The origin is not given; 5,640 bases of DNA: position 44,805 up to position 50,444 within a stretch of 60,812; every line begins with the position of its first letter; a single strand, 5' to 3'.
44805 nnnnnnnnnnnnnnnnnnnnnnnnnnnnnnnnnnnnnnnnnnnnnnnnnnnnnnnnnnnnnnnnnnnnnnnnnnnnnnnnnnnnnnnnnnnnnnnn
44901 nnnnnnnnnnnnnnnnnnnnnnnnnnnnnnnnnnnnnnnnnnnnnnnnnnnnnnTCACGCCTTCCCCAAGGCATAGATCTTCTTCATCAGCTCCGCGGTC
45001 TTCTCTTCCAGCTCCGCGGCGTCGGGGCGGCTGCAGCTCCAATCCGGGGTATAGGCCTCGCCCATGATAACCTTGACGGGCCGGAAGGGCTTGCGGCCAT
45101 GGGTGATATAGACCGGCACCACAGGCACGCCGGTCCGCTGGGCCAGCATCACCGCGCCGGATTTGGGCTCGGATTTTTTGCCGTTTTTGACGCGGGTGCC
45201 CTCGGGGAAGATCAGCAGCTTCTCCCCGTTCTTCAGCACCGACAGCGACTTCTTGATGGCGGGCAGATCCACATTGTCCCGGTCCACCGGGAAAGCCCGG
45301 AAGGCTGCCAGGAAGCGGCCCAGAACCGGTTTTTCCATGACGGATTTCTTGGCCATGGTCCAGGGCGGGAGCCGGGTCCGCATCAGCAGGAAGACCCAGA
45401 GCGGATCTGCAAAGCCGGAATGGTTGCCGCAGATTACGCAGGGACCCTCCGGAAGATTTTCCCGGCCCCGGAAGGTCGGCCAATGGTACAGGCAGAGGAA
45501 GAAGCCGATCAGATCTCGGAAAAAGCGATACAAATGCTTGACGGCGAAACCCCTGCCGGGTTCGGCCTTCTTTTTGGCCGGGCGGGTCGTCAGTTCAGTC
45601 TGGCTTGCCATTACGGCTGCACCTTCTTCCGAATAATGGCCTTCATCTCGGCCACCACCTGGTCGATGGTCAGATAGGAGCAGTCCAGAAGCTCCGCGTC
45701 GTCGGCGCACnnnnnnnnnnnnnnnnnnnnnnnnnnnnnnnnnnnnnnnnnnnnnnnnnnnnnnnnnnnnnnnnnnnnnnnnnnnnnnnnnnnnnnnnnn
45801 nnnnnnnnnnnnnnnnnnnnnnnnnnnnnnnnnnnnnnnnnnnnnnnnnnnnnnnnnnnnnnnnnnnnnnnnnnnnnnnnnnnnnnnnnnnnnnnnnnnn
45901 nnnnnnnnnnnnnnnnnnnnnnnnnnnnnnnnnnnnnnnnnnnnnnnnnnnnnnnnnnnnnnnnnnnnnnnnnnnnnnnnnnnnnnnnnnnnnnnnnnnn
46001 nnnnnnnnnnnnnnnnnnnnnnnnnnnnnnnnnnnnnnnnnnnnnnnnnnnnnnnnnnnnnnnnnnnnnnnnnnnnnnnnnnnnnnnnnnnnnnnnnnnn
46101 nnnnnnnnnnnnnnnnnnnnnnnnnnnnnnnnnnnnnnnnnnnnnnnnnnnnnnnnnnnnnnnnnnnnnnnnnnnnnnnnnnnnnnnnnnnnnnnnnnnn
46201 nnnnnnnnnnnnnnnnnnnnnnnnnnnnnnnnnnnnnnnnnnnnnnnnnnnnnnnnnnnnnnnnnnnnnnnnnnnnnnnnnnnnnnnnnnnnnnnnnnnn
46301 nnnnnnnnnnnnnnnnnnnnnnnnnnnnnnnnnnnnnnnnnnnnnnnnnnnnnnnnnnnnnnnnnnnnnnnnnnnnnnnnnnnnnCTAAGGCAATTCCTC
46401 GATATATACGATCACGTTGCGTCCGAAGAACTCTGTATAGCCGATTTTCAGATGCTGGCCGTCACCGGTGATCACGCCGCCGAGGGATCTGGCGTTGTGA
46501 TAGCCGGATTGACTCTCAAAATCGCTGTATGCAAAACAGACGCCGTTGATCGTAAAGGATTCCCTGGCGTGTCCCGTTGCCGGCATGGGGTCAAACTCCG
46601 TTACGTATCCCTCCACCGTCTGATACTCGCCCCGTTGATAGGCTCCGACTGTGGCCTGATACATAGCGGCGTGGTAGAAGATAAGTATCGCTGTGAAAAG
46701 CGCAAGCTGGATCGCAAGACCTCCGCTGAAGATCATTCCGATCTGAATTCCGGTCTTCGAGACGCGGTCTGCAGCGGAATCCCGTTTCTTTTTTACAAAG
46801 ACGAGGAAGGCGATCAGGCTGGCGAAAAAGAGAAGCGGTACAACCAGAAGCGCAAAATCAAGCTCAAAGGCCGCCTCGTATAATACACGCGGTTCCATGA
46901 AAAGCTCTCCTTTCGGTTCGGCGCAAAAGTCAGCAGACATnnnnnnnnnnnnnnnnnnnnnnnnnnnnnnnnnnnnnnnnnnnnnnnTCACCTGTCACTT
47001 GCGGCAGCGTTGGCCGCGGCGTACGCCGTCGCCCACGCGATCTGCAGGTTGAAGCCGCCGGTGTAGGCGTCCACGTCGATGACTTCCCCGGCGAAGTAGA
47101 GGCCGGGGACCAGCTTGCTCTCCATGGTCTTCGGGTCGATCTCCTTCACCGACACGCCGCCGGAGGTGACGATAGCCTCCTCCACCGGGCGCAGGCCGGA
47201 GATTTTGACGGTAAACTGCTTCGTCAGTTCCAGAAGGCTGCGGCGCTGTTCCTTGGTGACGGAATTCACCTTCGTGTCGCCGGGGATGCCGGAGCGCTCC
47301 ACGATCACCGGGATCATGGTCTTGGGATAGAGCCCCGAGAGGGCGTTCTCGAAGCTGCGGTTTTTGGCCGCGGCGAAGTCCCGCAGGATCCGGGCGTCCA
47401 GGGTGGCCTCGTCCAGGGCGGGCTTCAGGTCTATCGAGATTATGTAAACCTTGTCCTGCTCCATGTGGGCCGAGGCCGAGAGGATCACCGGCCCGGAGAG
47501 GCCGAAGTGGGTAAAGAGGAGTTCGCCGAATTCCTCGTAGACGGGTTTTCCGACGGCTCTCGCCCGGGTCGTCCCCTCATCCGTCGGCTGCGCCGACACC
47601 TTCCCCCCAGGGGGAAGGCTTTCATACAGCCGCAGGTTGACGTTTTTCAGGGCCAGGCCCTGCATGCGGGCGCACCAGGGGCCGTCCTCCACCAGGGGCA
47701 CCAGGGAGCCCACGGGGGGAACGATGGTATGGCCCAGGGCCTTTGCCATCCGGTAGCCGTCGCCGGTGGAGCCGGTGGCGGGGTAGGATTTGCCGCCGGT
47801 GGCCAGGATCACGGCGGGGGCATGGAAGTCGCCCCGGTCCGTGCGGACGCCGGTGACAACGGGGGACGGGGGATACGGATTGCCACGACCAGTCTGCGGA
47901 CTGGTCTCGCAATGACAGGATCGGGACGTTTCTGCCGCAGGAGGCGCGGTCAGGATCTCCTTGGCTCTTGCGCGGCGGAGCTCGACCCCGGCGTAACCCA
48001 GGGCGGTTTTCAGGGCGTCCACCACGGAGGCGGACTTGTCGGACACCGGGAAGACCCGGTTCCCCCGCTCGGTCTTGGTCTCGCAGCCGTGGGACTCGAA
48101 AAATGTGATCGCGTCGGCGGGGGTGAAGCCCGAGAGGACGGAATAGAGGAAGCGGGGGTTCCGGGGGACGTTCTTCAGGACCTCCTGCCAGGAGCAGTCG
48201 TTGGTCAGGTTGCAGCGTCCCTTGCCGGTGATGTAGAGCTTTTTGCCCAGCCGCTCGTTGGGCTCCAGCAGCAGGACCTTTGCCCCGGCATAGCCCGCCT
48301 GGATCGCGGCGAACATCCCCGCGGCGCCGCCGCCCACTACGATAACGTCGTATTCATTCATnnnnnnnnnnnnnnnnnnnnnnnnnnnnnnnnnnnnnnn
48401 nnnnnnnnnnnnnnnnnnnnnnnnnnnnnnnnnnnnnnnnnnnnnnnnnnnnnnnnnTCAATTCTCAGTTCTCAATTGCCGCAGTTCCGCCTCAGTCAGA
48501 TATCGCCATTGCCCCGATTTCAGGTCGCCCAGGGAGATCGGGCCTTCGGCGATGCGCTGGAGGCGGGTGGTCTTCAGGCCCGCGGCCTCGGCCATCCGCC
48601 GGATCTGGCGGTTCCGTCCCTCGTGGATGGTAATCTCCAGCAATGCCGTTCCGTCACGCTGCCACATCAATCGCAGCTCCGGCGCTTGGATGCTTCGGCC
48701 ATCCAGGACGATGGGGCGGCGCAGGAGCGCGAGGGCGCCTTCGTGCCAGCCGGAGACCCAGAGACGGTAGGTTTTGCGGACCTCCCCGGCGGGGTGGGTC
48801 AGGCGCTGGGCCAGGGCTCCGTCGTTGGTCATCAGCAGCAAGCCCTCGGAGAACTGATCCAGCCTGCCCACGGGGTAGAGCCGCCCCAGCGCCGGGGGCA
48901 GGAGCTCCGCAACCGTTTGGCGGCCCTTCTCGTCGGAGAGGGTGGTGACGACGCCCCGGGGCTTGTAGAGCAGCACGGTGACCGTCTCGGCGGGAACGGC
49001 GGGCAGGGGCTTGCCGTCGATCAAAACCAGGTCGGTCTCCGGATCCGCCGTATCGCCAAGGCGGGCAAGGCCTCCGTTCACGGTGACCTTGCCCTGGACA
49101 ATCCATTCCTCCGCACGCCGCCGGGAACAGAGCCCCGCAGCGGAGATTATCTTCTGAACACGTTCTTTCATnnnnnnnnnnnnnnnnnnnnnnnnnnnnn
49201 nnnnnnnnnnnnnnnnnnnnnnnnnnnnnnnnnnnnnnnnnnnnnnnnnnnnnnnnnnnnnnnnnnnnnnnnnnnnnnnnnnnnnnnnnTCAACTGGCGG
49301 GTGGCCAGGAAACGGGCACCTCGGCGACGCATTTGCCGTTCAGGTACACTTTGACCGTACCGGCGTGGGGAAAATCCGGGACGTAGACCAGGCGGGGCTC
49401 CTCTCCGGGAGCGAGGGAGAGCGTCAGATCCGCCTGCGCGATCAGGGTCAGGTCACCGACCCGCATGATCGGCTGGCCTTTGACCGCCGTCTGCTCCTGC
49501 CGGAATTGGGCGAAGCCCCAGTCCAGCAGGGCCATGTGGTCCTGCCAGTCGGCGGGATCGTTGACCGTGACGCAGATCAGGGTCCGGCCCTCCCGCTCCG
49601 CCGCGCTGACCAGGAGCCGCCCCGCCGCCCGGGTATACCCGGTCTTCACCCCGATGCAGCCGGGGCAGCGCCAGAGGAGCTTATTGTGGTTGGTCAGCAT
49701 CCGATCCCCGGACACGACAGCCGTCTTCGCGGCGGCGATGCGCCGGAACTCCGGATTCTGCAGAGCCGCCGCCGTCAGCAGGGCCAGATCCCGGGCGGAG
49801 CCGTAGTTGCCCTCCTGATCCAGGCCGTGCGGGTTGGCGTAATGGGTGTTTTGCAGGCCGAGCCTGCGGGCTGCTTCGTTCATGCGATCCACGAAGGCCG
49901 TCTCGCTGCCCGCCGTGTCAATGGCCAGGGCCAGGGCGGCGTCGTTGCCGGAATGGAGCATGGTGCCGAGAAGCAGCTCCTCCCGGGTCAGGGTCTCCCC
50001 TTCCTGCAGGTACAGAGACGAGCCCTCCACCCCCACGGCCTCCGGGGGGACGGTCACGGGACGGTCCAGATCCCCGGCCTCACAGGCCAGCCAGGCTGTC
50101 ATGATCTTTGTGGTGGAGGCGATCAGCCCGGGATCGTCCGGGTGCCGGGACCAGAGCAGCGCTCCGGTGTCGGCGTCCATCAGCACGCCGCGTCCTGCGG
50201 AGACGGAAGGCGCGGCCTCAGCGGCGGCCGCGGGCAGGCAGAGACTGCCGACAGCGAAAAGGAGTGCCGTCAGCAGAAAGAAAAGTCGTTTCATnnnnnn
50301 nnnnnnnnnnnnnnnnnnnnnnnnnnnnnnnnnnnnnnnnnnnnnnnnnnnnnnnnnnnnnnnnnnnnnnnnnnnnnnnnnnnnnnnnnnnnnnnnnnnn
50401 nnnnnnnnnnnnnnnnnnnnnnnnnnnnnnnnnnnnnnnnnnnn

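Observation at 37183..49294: AT-rich 7-bp tandem arrays flanking palindromic cores occupy nearly every spacer of two housekeeping gene strings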

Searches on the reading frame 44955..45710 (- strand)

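Call 64: search_protein_families(library=pfam, proteins=[window:44955-45710:-], max_evalue=0.001)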
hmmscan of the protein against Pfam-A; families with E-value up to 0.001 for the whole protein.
window:44955-45710:- (251 aa): 1 family
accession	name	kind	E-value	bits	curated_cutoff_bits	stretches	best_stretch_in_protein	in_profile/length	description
PF01553.26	Acyltransferase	-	5.8e-27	94.5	23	1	79-202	3-131/132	Acyltransferase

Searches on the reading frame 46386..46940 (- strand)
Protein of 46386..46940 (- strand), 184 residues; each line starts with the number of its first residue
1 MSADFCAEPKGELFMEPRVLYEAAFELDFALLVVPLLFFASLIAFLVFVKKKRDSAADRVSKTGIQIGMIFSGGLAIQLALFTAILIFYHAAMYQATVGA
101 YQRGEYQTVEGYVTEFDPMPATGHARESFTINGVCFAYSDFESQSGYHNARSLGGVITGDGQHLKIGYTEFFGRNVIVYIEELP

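Call 36: find_encoding_contigs(protein=window:46386-46940:-, flank=3000, max_places=10)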
Protein window:46386-46940:- (184 aa): no gene with exactly this product is on record in the collection.

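Call 64: search_protein_families(library=pfam, proteins=[window:46386-46940:-], max_evalue=0.001)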
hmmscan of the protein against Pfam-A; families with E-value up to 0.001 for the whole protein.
window:46386-46940:- (184 aa): 0 families

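Call 75: search_protein_families(library=ncbifam, proteins=[window:46386-46940:-], max_evalue=0.01)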
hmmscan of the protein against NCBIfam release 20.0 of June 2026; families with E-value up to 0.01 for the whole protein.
window:46386-46940:- (184 aa): 0 families

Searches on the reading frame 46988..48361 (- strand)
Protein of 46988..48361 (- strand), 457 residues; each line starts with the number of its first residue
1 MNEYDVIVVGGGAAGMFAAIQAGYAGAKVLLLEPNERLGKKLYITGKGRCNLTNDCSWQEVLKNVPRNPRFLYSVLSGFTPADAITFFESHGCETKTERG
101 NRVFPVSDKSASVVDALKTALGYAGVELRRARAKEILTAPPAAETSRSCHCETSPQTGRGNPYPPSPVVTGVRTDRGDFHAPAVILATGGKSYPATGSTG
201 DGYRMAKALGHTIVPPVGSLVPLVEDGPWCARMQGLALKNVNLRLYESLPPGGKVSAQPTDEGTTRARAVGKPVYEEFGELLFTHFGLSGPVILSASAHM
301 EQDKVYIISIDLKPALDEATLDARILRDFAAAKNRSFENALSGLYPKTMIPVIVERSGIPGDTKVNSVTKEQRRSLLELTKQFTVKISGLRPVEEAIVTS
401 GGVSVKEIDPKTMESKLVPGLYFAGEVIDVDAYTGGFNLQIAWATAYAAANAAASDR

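Call 63: search_protein_families(library=pfam, proteins=[window:46988-48361:-], max_evalue=0.001)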
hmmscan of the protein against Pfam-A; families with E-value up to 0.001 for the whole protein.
window:46988-48361:- (457 aa): 9 families
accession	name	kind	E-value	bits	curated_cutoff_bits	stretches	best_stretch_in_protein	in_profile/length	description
PF03486.20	HI0933_like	-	5.5e-83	278.6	50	2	5-132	2-130/244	HI0933-like protein Rossmann domain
PF22780.1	HI0933_like_1st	-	3.6e-32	111.9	27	1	219-398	3-165/165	HI0933-like protein barrel and H2TH domain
PF12831.13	FAD_oxidored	-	1e-09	38.6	27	1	5-39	1-35/416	FAD dependent oxidoreductase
PF00890.30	FAD_binding_2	-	1.1e-09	38.5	20.4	1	5-39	1-35/414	FAD binding domain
PF01134.28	GIDA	-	3.1e-09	36.8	22.1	1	5-35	1-31/391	Glucose inhibited division protein A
PF07992.20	Pyr_redox_2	-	6.1e-07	29.6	26.1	1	4-101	1-58/291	Pyridine nucleotide-disulphide oxidoreductase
PF01266.30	DAO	-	2.8e-06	27.5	27.9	1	5-39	1-35/353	FAD dependent oxidoreductase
PF13738.12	Pyr_redox_3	-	0.0001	22.1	30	0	7-40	1-34/305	Pyridine nucleotide-disulphide oxidoreductase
PF13450.12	NAD_binding_8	-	0.00015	22.4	21.9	1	8-39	1-32/68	NAD(P)-binding Rossmann-like domain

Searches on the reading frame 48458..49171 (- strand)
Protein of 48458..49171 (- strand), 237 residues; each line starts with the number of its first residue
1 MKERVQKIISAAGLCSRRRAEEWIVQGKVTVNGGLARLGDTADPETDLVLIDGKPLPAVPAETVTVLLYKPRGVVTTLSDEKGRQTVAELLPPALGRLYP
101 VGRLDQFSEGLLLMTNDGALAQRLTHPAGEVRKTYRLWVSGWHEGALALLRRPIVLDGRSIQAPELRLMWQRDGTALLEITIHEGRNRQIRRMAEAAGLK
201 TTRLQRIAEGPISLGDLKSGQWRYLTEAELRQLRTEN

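Call 35: find_encoding_contigs(protein=window:48458-49171:-, flank=3000, max_places=10)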
Protein window:48458-49171:- (237 aa): no gene with exactly this product is on record in the collection.

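Call 63: search_protein_families(library=pfam, proteins=[window:48458-49171:-], max_evalue=0.001)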
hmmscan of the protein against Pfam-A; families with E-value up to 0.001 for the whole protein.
window:48458-49171:- (237 aa): 2 families
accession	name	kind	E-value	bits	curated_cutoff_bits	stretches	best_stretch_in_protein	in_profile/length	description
PF00849.27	PseudoU_synth_2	-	2.1e-22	80.4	26.8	1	66-196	3-152/152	RNA pseudouridylate synthase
PF01479.30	S4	-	1.8e-10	40.8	22.8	1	3-44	1-44/48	S4 domain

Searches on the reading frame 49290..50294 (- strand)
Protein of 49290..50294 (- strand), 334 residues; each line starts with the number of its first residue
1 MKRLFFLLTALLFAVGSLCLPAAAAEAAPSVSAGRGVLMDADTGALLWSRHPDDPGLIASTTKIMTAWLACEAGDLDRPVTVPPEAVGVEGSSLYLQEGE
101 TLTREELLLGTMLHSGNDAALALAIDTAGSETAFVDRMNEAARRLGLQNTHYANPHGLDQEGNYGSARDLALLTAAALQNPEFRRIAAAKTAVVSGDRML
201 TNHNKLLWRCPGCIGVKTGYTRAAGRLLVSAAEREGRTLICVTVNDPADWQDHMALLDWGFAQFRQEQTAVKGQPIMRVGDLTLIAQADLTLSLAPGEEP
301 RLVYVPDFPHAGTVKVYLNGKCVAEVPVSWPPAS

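Call 63: search_protein_families(library=pfam, proteins=[window:49290-50294:-], max_evalue=0.001)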
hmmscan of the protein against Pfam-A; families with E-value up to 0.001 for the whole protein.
window:49290-50294:- (334 aa): 2 families
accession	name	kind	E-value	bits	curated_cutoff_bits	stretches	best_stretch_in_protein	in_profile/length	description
PF00768.25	Peptidase_S11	-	2.1e-58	198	27.6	1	25-247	4-238/239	D-alanyl-D-alanine carboxypeptidase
PF13354.11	Beta-lactamase2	-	1.1e-07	31.8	22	1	38-175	4-144/214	Beta-lactamase enzyme family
